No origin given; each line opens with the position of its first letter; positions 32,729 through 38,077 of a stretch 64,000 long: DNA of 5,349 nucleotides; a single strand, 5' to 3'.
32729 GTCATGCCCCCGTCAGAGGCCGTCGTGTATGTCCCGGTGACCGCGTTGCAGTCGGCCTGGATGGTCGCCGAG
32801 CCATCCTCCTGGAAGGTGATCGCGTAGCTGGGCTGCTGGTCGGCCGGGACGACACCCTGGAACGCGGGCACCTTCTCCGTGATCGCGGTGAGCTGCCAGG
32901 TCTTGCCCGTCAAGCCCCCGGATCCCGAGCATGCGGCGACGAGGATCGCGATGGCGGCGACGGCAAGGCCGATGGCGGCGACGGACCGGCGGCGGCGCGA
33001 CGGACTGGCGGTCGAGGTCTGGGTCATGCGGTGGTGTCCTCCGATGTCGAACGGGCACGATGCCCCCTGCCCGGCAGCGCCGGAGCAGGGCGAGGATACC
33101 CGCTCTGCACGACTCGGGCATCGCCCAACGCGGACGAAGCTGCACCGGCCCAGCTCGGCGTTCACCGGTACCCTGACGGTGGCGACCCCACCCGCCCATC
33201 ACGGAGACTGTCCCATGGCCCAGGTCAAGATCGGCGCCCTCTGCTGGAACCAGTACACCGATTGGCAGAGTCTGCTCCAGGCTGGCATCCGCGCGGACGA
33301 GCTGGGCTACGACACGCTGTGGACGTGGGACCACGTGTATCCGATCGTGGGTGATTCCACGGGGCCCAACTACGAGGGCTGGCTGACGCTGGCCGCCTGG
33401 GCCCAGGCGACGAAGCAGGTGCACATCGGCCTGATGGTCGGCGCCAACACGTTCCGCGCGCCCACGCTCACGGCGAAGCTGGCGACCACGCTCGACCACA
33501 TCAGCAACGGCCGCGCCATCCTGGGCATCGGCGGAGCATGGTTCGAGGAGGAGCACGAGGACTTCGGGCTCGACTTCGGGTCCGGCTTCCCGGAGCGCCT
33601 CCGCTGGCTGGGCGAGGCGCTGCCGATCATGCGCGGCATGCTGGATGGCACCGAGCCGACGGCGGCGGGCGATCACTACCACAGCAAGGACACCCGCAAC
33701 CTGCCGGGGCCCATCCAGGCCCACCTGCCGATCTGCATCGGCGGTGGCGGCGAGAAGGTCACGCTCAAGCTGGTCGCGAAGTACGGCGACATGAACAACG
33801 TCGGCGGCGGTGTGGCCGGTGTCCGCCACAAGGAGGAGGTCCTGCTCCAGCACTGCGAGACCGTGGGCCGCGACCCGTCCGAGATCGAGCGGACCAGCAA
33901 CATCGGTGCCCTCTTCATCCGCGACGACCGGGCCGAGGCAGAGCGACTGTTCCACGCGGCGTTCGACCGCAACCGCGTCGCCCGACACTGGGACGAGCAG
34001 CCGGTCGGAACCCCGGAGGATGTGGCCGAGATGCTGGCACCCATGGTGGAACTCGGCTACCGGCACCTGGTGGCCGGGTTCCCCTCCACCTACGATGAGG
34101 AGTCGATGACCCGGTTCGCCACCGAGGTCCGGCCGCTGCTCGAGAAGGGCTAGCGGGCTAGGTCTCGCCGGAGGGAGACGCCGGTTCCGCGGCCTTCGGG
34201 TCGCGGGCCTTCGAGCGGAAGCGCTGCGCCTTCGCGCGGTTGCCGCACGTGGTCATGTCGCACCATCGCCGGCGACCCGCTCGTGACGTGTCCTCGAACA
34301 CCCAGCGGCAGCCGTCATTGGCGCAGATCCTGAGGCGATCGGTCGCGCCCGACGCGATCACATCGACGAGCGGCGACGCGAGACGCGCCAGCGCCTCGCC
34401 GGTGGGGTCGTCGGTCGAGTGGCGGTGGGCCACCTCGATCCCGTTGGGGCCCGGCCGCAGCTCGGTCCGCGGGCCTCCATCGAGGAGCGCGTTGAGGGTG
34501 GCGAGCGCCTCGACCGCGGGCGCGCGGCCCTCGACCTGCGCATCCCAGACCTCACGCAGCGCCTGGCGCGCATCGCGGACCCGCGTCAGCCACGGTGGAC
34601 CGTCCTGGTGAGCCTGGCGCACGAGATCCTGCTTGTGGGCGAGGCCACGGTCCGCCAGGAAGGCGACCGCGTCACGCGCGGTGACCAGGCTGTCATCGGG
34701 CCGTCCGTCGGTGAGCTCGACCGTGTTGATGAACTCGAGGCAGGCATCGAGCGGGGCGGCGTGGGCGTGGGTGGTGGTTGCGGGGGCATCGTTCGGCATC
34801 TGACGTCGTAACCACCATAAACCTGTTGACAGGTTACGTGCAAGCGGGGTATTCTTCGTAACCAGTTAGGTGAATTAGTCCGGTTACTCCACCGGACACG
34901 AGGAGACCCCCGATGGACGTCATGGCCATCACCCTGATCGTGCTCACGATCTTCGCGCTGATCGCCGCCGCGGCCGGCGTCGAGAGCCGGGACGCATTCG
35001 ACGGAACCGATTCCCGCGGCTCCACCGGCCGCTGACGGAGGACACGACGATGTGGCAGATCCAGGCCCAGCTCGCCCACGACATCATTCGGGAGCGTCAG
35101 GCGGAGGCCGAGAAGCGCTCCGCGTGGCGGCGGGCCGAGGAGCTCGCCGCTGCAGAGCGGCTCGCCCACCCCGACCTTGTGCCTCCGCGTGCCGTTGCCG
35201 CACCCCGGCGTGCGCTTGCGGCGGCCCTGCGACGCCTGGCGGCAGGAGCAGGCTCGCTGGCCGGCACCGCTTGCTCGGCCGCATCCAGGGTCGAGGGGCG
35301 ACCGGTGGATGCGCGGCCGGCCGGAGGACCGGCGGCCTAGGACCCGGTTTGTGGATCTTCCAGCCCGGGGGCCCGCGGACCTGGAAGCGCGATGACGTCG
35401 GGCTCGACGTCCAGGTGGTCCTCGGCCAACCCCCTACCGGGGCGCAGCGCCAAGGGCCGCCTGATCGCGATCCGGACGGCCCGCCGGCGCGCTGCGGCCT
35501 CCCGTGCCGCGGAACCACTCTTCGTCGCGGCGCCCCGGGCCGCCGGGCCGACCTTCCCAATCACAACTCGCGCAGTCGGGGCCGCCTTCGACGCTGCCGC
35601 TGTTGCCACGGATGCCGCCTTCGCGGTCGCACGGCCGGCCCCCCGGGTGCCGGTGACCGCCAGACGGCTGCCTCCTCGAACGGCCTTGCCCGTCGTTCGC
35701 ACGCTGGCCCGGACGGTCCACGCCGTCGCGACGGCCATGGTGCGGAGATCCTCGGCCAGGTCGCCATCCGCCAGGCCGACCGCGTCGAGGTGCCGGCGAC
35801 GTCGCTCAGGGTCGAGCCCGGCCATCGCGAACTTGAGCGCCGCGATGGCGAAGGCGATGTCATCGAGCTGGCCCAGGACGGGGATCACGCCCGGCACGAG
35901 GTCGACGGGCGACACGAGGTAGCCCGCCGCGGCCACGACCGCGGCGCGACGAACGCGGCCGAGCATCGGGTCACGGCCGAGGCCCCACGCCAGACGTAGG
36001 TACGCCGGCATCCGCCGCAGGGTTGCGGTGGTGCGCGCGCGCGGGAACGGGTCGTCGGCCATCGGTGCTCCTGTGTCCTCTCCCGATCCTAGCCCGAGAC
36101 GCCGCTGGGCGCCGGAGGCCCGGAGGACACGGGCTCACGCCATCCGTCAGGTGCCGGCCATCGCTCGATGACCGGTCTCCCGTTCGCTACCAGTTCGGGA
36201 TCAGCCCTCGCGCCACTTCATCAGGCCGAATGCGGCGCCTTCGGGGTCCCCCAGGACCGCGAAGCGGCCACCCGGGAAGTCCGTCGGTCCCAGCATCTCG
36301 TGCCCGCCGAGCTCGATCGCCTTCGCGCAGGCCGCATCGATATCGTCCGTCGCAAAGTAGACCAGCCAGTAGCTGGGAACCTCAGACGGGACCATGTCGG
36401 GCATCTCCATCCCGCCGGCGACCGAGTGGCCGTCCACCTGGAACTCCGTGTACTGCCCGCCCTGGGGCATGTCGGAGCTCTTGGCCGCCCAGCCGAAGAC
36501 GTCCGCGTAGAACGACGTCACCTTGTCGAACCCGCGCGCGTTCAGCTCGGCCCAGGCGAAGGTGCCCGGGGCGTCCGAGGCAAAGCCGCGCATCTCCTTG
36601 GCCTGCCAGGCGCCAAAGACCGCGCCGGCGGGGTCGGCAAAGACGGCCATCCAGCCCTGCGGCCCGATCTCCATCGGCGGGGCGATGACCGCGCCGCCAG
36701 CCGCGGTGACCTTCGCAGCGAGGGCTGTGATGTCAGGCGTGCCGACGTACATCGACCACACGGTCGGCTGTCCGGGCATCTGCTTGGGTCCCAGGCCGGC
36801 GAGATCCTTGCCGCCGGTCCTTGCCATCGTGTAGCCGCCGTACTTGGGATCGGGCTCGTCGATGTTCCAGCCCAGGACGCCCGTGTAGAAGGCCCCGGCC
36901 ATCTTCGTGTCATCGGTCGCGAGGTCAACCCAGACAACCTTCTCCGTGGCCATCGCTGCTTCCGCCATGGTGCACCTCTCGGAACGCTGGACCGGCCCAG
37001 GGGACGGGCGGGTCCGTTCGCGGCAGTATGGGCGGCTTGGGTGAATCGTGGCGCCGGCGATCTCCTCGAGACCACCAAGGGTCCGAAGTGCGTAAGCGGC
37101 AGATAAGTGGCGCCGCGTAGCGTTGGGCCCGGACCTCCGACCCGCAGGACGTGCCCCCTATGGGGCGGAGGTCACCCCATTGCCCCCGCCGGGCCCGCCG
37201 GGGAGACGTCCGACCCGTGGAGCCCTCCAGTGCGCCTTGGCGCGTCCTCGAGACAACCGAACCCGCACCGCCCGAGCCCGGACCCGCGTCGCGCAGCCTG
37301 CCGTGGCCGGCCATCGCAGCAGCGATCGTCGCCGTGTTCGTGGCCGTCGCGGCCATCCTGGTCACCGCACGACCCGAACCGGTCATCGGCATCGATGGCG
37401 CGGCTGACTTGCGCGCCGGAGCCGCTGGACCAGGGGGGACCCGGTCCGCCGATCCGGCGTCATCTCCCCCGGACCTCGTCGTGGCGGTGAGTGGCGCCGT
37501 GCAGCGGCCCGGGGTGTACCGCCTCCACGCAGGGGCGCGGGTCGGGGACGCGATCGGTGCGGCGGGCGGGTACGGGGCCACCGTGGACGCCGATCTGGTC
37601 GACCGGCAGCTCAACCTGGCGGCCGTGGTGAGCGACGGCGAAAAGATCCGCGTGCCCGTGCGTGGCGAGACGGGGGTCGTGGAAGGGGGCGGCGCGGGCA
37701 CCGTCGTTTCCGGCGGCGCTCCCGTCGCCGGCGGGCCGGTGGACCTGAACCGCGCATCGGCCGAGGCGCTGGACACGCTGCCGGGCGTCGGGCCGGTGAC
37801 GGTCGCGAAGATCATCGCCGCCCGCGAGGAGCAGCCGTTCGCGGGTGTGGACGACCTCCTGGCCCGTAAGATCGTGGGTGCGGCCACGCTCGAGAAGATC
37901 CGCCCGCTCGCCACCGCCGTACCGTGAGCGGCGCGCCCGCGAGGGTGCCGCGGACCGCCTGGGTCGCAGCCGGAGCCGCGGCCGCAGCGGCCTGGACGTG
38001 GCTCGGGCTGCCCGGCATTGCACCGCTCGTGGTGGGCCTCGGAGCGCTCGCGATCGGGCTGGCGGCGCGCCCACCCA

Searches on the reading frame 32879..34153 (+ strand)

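Call 90: search_protein_families(library=pfam, proteins=[window:32879-34153:+], max_evalue=0.00001)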
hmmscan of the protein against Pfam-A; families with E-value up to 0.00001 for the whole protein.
window:32879-34153:+ (424 aa): 1 family
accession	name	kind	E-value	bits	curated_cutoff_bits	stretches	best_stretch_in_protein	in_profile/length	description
PF00296.26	Bac_luciferase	-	5.2e-43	148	27.9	1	128-371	21-259/314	Luciferase-like monooxygenase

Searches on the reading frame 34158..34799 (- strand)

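Call 90: search_protein_families(library=pfam, proteins=[window:34158-34799:-], max_evalue=0.00001)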
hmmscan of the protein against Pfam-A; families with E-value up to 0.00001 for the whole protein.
window:34158-34799:- (213 aa): 2 families
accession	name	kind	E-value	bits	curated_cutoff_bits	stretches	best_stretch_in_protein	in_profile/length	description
PF11706.13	zf-CGNR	-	7.9e-19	67.6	24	1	155-197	1-43/44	CGNR zinc finger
PF07336.16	ABATE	-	2.2e-18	67.5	24.4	1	18-150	2-129/130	Putative stress-induced transcription regulator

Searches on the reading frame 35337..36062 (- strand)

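Call 90: search_protein_families(library=pfam, proteins=[window:35337-36062:-], max_evalue=0.00001)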
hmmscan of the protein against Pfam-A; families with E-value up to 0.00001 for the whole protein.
window:35337-36062:- (241 aa): 1 family
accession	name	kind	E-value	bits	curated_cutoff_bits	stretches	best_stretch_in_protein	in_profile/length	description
PF06803.17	DUF1232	-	4.1e-12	46.1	23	1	39-70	2-33/37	Protein of unknown function (DUF1232)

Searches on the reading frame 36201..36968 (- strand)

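Call 90: search_protein_families(library=pfam, proteins=[window:36201-36968:-], max_evalue=0.00001)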
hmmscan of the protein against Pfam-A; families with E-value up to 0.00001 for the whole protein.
window:36201-36968:- (255 aa): 3 families
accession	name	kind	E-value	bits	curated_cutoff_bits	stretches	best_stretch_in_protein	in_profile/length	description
PF00903.31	Glyoxalase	-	2.1e-18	67.3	20.6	2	138-247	3-119/121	Glyoxalase/Bleomycin resistance protein/Dioxygenase superfamily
PF18029.7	Glyoxalase_6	-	1.2e-17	64.9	23.6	2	142-249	4-105/106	Glyoxalase-like domain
PF22677.2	Ble-like_N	-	1.1e-10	41.6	24.5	1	10-43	1-35/41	Bleomycin resistance protein-like N-terminal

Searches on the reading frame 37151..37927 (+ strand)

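Call 90: search_protein_families(library=pfam, proteins=[window:37151-37927:+], max_evalue=0.00001)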
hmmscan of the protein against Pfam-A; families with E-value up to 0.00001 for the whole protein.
window:37151-37927:+ (258 aa): 2 families
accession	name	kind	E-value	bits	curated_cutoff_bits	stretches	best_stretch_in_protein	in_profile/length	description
PF12836.13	HHH_3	-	3.2e-13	50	27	1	194-252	3-62/65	Helix-hairpin-helix motif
PF10531.15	SLBB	-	2.8e-10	40.3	27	1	110-148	1-39/55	SLBB domain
